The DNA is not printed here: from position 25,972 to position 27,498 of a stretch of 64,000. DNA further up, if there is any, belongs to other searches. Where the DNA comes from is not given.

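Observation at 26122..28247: DegT-family aminotransferase divergent from a coupled pair of ArnE/ArnF-like 4-TM transporters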

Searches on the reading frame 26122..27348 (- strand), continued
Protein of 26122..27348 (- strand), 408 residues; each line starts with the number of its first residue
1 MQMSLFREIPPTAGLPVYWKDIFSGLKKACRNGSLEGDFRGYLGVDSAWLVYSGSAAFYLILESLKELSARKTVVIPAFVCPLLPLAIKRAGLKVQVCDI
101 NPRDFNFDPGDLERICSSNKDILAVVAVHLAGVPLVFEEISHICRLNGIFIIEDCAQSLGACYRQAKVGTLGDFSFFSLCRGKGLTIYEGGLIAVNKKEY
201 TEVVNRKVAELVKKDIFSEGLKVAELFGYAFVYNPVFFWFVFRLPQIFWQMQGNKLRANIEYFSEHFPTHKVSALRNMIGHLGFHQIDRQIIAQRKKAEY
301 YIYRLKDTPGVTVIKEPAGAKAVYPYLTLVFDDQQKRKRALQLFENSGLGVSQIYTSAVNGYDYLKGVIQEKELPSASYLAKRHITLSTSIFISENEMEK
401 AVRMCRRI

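Call 10: find_encoding_contigs(protein=P0028, flank=10000, max_places=2)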
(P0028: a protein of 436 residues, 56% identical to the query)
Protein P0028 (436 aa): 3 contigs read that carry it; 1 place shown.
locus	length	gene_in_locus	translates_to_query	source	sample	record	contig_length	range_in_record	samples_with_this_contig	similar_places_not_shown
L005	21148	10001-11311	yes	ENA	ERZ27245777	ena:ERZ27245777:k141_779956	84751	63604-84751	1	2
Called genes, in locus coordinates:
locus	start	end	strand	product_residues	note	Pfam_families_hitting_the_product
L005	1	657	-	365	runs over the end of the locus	PF01266:DAO (faint), PF01494:FAD_binding_3 (faint)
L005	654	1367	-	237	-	PF13181:TPR_8 (faint), PF07719:TPR_2 (faint), PF13431:TPR_17 (faint)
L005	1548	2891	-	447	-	PF04932:Wzy_C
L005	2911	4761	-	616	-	PF02706:Wzz (weak), PF13807:GNVR, PF01656:CbiA (weak), PF13614:AAA_31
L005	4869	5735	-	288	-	PF02563:Poly_export, PF10531:SLBB, PF22461:SLBB_2, PF10531:SLBB (weak), PF22461:SLBB_2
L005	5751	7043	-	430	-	-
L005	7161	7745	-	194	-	PF07238:PilZ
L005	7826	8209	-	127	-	PF00892:EamA (weak)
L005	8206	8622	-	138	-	PF00892:EamA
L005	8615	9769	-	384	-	PF04339:FemAB_like, PF13480:Acetyltransf_6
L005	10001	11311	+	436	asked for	PF01041:DegT_DnrJ_EryC1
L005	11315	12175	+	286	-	PF12146:Hydrolase_4, PF00561:Abhydrolase_1, PF12697:Abhydrolase_6 (weak)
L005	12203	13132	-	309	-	-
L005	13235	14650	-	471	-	PF00202:Aminotran_3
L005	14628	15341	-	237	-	PF06888:Put_Phosphatase, PF12710:HAD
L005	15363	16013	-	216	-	PF09411:PagL, PF13505:OMP_b-brl (weak)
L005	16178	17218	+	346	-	PF00348:polyprenyl_synt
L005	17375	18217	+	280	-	PF02401:LYTB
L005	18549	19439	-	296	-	PF00999:Na_H_Exchanger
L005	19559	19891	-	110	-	-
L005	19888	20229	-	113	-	PF18924:DUF5674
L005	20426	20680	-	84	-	-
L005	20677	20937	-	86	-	-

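Call 13: search_solved_structures(query=window:26122-27348:-, max_evalue=0.001, show_alignments=2)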
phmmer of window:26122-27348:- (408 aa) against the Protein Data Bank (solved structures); distinct sequences matched with E-value up to 0.001: 52.
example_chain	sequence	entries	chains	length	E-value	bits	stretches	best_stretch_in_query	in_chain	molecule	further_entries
8gyh_B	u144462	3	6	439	2.1e-19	72.9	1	34-206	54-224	DegT/DnrJ/EryC1/StrS family aminotransferase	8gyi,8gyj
7b0m_AAA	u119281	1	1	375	4.7e-18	68.5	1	36-202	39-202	Sugar aminotransferase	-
3frk_A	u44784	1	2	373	6.3e-18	68.1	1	35-204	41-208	QdtB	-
2c7t_A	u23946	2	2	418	4e-17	65.4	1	39-206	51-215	GLUTAMINE-2-DEOXY-SCYLLO-INOSOSE AMINOTRANSFERASE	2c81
5w71_A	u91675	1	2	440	4.7e-17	65.2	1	39-206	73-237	L-glutamine:2-deoxy-scyllo-inosose aminotransferase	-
9bgp_A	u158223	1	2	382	7.4e-17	64.6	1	35-200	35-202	aminotransferase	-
3bn1_A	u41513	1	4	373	7.5e-17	64.5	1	36-199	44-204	Perosamine synthetase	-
3dr7_A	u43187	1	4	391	8.3e-17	64.4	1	36-199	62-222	Putative perosamine synthetase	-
3gr9_A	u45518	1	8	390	1.4e-16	63.7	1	38-201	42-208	ColD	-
2r0t_A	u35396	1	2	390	1.4e-16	63.7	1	38-201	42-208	Pyridoxamine 5-phosphate-dependent dehydrase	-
7n63_A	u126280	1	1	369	1.8e-16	63.2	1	36-205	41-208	Putative aminotransferase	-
9bgr_A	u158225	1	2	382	4.8e-16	61.9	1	35-200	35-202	aminotransferase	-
3dr4_A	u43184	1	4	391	5.4e-16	61.7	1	36-199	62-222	Putative perosamine synthetase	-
3b8x_A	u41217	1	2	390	6.7e-16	61.4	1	38-201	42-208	Pyridoxamine 5-phosphate-dependent dehydrase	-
2gms_A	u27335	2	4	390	9.2e-16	61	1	38-200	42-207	Putative pyridoxamine 5-phosphate-dependent dehydrase, Wbdk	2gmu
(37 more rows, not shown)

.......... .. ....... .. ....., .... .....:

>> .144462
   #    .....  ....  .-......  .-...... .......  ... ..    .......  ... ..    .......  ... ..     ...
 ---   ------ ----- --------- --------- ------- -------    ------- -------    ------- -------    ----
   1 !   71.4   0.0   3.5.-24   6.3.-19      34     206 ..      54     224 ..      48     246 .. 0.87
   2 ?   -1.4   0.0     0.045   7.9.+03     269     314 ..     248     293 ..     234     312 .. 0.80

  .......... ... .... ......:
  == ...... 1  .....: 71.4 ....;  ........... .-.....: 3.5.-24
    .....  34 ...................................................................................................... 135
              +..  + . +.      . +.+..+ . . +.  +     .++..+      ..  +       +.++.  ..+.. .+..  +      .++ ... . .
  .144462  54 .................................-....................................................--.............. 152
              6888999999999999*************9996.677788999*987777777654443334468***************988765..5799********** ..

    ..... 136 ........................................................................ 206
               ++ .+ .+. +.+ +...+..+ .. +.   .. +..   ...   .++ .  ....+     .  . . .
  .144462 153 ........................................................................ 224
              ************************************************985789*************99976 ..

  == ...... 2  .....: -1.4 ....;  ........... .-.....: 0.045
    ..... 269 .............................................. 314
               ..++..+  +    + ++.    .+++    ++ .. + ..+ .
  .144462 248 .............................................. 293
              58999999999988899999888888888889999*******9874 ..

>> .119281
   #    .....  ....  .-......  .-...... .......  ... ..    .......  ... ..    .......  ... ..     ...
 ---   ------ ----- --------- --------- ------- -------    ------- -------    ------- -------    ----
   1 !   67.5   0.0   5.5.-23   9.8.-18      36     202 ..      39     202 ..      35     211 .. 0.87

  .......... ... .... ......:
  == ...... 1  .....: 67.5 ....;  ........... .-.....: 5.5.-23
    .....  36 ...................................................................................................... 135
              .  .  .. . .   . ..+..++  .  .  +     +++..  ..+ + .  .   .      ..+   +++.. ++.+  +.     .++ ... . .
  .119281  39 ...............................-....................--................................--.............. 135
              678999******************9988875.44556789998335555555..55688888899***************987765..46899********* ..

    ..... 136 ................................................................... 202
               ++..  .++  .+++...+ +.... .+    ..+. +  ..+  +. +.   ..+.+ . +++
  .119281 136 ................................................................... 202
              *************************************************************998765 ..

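Call 16: find_related_loci(query=A1, collection=genome_contigs, flank=10000)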
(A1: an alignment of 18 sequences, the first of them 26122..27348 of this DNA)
Query A1 (408 aa) in genome_contigs; peptide patterns used: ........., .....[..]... (x = any residue, [..] = any of these).
599 stretches matched a pattern (row limit reached: there are more); 583 encode a relative of the query (tblastn E <= 1e-3); the best 80 are kept; 80 distinct loci.
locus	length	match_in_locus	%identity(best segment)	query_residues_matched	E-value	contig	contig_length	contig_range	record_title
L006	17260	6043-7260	58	1-408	2e-166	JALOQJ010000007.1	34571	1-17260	MAG: Candidatus Omnitrophota bacterium isolate Prado152 scaffold_963, whole genome shotgun sequence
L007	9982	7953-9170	56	1-406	2e-156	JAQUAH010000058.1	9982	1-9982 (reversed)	MAG: Candidatus Omnitrophota bacterium isolate STC_8 NODE_16283_length_9982_cov_2.747336_Sandtown_C, whole genome shotgu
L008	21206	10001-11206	57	3-404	1e-154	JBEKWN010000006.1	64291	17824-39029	MAG: Thermodesulfobacteriota bacterium isolate SPRUCE 629 SPRUCE_629_6, whole genome shotgun sequence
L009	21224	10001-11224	56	1-408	4e-154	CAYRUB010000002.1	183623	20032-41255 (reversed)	MAG TPA_asm: uncultured Planctomycetales bacterium isolate binchicken_co220_28 genome assembly, contig: NODE_13_length_1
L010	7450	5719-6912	58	2-402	2e-154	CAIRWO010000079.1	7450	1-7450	MAG: Candidatus Omnitrophica bacterium isolate A4_bin-512 genome assembly, contig: bin-512:079/218, whole genome shotgun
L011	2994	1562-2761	56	1-403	6e-159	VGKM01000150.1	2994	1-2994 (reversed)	MAG: Candidatus Omnitrophota bacterium isolate K_DeepCast_150m_m1_084 K_DeepCast_150m_m1_084_Ga0194126_10072182, whole g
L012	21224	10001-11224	56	1-408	3e-151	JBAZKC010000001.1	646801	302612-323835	MAG: Candidatus Omnitrophota bacterium isolate SO_2017_LW4_134 scaffold_32_c1_LW137-91_2017, whole genome shotgun sequen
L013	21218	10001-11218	54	2-408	6e-149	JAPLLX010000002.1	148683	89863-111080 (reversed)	MAG: Candidatus Omnitrophota bacterium isolate LacPavin_0920_WC90_MAG_43_22 LacPavin_0920_WC90_scaffold_930476, whole ge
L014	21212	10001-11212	54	2-406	6e-148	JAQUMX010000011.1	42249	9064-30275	MAG: Candidatus Omnitrophota bacterium isolate STD1_164 NODE_1759_length_42249_cov_5.102939_Sandtown_D1, whole genome sh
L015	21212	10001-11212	52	2-408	2e-147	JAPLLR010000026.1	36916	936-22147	MAG: Candidatus Omnitrophota bacterium isolate LacPavin_0920_SED3_MAG_45_14 LacPavin_0920_SED3_scaffold_1093599, whole g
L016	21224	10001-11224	53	1-408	7e-146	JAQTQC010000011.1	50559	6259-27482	MAG: Candidatus Omnitrophota bacterium isolate STB_130 NODE_1370_length_50559_cov_14.655140_Sandtown_B, whole genome sho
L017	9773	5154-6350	53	2-400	1e-145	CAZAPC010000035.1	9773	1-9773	MAG TPA_asm: uncultured Planctomycetales bacterium isolate SRP098346_co1_103 genome assembly, contig: NODE_9023_length_9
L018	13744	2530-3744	53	1-408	5e-145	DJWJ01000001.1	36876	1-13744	MAG TPA_asm: Candidatus Omnitrophica bacterium UBA6233 UBA6233_contig_28677, whole genome shotgun sequence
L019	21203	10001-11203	52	3-403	2e-144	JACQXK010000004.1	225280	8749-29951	MAG: Candidatus Omnitrophota bacterium isolate NC_groundwater_1513_Pr4_B-0.1um_40_4 SR1-18-B1_scaffold_13478, whole geno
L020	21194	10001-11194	54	2-399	5e-144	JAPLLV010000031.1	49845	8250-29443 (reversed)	MAG: Candidatus Omnitrophota bacterium isolate LacPavin_0920_WC90_MAG_47_10 LacPavin_0920_WC90_scaffold_165714, whole ge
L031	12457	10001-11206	51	3-404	6e-142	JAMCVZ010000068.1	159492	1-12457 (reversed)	MAG: Nitrospirae bacterium isolate FK_Sedi_B_Bin.71 NODE_101_length_159492_cov_24.7786, whole genome shotgun sequence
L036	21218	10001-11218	51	3-408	6e-141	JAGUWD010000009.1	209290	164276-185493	MAG: Thermodesulfovibrionales bacterium isolate DeMMO5_1 c_000000024584, whole genome shotgun sequence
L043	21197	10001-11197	51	3-403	1e-137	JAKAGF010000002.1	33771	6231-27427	MAG: Nitrospirae bacterium isolate WY2.bin147 NODE_1640_length_33771_cov_2.925574, whole genome shotgun sequence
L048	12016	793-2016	48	1-408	4e-135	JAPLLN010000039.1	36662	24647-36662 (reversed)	MAG: Candidatus Omnitrophota bacterium isolate LacPavin_0419_WC70S_MAG_47_9 LacPavin_0419_WC70S_scaffold_270157, whole g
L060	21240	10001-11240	48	1-408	4e-92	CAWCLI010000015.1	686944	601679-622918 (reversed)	MAG: Nitrospirota bacterium isolate MFD03726.bin.1.47 genome assembly, contig: contig_58007, whole genome shotgun sequen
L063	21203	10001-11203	32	4-400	3e-66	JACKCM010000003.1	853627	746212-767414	MAG: Candidatus Obscuribacterales bacterium isolate HK-STAS-CYAN-1 HK-STAS-CYAN-1_3, whole genome shotgun sequence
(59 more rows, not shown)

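Call 20: search_protein_families(library=ncbifam, proteins=[L001:12171-13559:-, L001:11223-12152:-, L005:8615-9769:-, L005:11315-12175:+], max_evalue=0.01)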
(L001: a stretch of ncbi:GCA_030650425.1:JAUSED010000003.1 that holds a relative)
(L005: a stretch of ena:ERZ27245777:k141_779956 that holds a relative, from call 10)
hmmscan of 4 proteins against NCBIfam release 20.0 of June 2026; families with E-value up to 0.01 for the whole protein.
L001:12171-13559:- (462 aa): 69 families (the best 25 are shown)
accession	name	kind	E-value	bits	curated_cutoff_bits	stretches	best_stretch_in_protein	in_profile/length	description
NF004426.0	PRK05769.1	equivalog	2e-85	287.2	552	1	33-457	38-439/441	acetyl ornithine aminotransferase family protein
NF005993.0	PRK08117.1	subfamily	2.4e-84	283.4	574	1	30-459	25-431/433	aspartate aminotransferase family protein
NF006228.0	PRK08360.1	equivalog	1.6e-81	274.2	608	1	10-457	4-426/443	aspartate aminotransferase family protein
NF005376.0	PRK06918.1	equivalog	3.9e-69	233.2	676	1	33-461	38-447/451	4-aminobutyrate--2-oxoglutarate transaminase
NF049939.1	HyAminethphonNHLyPbfA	equivalog_domain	1e-68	231.8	525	1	32-457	44-441/442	(R)-1-hydroxy-2-aminoethylphosphonate ammonia-lyase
NF045634.1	LeuMetRace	equivalog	2.8e-68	230.6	800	1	13-456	7-425/432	leucine/methionine racemase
TIGR00700.1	GABAtrnsam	equivalog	4.1e-64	216.7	506.65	1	36-456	20-419/420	4-aminobutyrate--2-oxoglutarate transaminase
NF004718.0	PRK06062.1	subfamily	3.7e-63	213.6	472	1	32-458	39-449/454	hypothetical protein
NF005393.0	PRK06938.1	subfamily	1.4e-62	211.6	671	1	33-461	50-468/469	diaminobutyrate--2-oxoglutarate transaminase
NF004755.0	PRK06082.1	equivalog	2.5e-62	210.8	467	1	32-461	55-455/459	aspartate aminotransferase family protein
TIGR00707.1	argD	subfamily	8.4e-62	209.1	410.05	2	216-454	169-379/381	acetylornithine/succinylornithine family transaminase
NF006368.0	PRK08593.1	equivalog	1.6e-60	205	570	1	10-457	7-431/448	aspartate aminotransferase family protein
NF005692.0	PRK07495.1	equivalog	2.4e-60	204.4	724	1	37-458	28-422/425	4-aminobutyrate--2-oxoglutarate transaminase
NF005386.0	PRK06931.1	equivalog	1.3e-58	198.7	753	1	28-461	36-458/461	diaminobutyrate--2-oxoglutarate transaminase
TIGR00508.1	bioA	equivalog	1.4e-57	195.2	405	1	33-403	15-378/419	adenosylmethionine--8-amino-7-oxononanoate transaminase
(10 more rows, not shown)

L001:11223-12152:- (309 aa): 1 family
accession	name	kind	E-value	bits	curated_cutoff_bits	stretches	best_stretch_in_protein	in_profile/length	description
NF002564.0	PRK02190.1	subfamily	2.6e-06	26.9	302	0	187-256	203-273/307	agmatinase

L005:8615-9769:- (384 aa): 0 families

L005:11315-12175:+ (286 aa): 11 families
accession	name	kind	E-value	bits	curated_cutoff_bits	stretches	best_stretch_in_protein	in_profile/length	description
NF051488.1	bifunc_PcaDC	exception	2.6e-06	26.8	390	0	38-127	22-109/375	bifunctional 3-oxoadipate enol-lactonase/4-carboxymuconolactone decarboxylase PcaDC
TIGR01607.1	PST-A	paralog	3.2e-06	26.4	218.25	1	222-277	270-325/332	Plasmodium subtelomeric family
NF011457.0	PRK14875.1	equivalog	5.5e-06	25.6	307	1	28-129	133-231/372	acetoin dehydrogenase dihydrolipoyllysine-residue acetyltransferase subunit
TIGR03695.1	menH_SHCHC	equivalog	1.8e-05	24.3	208.55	1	30-124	5-99/252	2-succinyl-6-hydroxy-2,4-cyclohexadiene-1-carboxylate synthase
TIGR03056.1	bchO_mg_che_rel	equivalog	2.9e-05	23.2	172.55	1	28-249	29-247/278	alpha/beta fold hydrolase BchO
TIGR02427.1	protocat_pcaD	equivalog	6.5e-05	22.4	255.85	0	218-270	189-239/251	3-oxoadipate enol-lactonase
NF050089.1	i_nPHAscl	equivalog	0.00052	19.2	300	0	219-277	227-283/288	intracellular short-chain-length polyhydroxyalkanoate depolymerase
NF050058.1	e_dPHAscl_type1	hypoth_equivalog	0.00059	19.4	150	1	93-128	101-136/276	extracellular catalytic domain type 1 short-chain-length polyhydroxyalkanoate depolymerase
NF047920.1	lactonase_UilS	equivalog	0.00079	19.2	400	1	218-281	216-280/285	UilS family quorum-quenching N-acyl-homoserine lactonase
NF051487.1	bifunc_PcaCD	exception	0.0072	15.5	430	0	45-124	190-266/413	bifunctional 4-carboxymuconolactone decarboxylase/3-oxoadipate enol-lactonase PcaCD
NF002043.0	PRK00870.1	subfamily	0.0096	15.4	265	0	45-124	64-143/302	haloalkane dehalogenase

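Call 42: search_solved_structures(query=L001:12171-13559:-, max_evalue=1e-20)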
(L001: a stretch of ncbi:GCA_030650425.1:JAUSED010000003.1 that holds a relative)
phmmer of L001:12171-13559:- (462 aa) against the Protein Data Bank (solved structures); distinct sequences matched with E-value up to 1e-20: 142 (the best 60 are shown).
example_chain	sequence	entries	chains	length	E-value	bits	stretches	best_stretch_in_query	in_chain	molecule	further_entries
9wqz_A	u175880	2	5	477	2e-58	201.6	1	4-458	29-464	Alanine/serine racemase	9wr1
7vno_A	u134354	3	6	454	5.6e-56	193.5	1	5-456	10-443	454aa long hypothetical 4-aminobutyrate aminotransferase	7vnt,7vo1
9wrf_A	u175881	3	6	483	1.7e-53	185.4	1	10-459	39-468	Broad substrate specificity amino-acid racemase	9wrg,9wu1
2eo5_A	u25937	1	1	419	5.4e-49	170.5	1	38-455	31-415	419aa long hypothetical aminotransferase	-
7jh3_A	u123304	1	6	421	2.1e-47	165.3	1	36-456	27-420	4-aminobutyrate aminotransferase PuuE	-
3n5m_A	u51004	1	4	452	2.2e-44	155.3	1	9-454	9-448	Adenosylmethionine-8-amino-7-oxononanoate aminotransferase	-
6wj8_A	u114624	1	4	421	8.4e-43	150.1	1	36-440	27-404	4-aminobutyrate aminotransferase PuuE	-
1szk_A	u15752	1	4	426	1.1e-41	146.4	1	38-458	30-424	4-aminobutyrate aminotransferase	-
1szs_A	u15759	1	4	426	2.1e-41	145.5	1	38-458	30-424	4-aminobutyrate aminotransferase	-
1sf2_A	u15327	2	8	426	2.1e-41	145.5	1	38-458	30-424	4-aminobutyrate aminotransferase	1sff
5wya_A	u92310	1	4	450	2.7e-41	145.1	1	10-402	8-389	Isoleucine 2-epimerase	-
4ysn_A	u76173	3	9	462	2.9e-41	145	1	10-402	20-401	Putative 4-aminobutyrate aminotransferase | Isoleucine 2-epimerase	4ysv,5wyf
5ll2_A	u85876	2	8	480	3.3e-41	144.8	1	10-402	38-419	Isoleucine 2-epimerase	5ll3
1szu_A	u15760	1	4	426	7.4e-41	143.7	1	38-458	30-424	4-aminobutyrate aminotransferase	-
3r4t_A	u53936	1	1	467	2e-39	138.9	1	33-453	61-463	4-aminobutyrate aminotransferase GabT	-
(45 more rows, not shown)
